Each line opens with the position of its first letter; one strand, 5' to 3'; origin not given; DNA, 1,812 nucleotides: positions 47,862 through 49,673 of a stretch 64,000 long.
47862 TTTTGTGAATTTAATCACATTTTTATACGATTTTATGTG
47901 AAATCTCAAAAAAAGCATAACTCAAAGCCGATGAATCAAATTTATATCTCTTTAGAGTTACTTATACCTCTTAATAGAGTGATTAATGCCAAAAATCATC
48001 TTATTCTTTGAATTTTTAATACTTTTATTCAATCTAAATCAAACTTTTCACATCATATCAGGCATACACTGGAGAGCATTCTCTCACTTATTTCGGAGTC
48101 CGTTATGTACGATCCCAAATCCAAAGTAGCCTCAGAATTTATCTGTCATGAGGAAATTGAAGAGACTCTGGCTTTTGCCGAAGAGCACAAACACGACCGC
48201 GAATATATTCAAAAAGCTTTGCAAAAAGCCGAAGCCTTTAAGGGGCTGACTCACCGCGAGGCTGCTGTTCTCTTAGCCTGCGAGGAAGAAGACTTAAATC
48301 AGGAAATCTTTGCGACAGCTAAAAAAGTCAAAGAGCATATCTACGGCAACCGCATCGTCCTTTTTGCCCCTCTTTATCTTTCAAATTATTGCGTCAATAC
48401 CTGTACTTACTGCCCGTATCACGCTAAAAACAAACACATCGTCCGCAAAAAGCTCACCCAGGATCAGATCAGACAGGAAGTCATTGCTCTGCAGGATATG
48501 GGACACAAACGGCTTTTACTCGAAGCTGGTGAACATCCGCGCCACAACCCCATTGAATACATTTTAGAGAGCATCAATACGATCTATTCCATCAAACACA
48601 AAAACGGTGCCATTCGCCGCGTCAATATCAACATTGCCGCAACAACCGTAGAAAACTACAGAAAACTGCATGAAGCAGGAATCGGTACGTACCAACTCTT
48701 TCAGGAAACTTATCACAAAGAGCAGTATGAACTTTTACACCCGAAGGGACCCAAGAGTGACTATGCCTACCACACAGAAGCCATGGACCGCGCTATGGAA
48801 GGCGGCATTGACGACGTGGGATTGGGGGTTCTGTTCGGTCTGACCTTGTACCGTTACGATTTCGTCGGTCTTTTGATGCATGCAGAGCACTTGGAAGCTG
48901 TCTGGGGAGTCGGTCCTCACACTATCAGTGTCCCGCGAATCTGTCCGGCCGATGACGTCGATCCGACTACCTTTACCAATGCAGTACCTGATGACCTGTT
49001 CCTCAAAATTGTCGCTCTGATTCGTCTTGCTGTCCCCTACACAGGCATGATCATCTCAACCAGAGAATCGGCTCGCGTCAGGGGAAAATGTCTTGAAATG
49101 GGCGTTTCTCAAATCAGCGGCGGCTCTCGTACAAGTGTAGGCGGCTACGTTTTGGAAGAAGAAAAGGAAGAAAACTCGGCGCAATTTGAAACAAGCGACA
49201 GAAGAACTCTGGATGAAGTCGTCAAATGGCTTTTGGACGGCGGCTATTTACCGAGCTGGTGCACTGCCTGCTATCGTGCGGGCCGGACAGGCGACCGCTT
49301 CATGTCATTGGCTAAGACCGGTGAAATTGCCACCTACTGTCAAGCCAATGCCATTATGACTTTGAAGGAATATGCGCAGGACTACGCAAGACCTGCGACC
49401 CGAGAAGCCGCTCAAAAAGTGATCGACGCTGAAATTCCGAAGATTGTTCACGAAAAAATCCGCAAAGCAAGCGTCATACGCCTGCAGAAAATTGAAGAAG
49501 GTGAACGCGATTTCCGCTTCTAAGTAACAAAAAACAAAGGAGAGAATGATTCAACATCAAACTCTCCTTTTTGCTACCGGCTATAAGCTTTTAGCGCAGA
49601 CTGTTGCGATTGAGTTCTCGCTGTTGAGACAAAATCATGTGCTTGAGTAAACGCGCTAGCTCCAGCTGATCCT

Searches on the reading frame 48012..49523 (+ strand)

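Call 71: search_protein_families(library=pfam, proteins=[window:48012-49523:+], max_evalue=0.00001)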
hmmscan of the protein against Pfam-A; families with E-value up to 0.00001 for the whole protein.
window:48012-49523:+ (503 aa): 2 families
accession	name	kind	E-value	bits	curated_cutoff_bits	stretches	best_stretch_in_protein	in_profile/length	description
PF06968.18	BATS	-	1.9e-18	66.9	22.2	1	306-412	1-87/88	Biotin and Thiamin Synthesis associated domain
PF04055.27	Radical_SAM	-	2.1e-15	57.7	29.5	1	123-273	3-148/166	Radical SAM superfamily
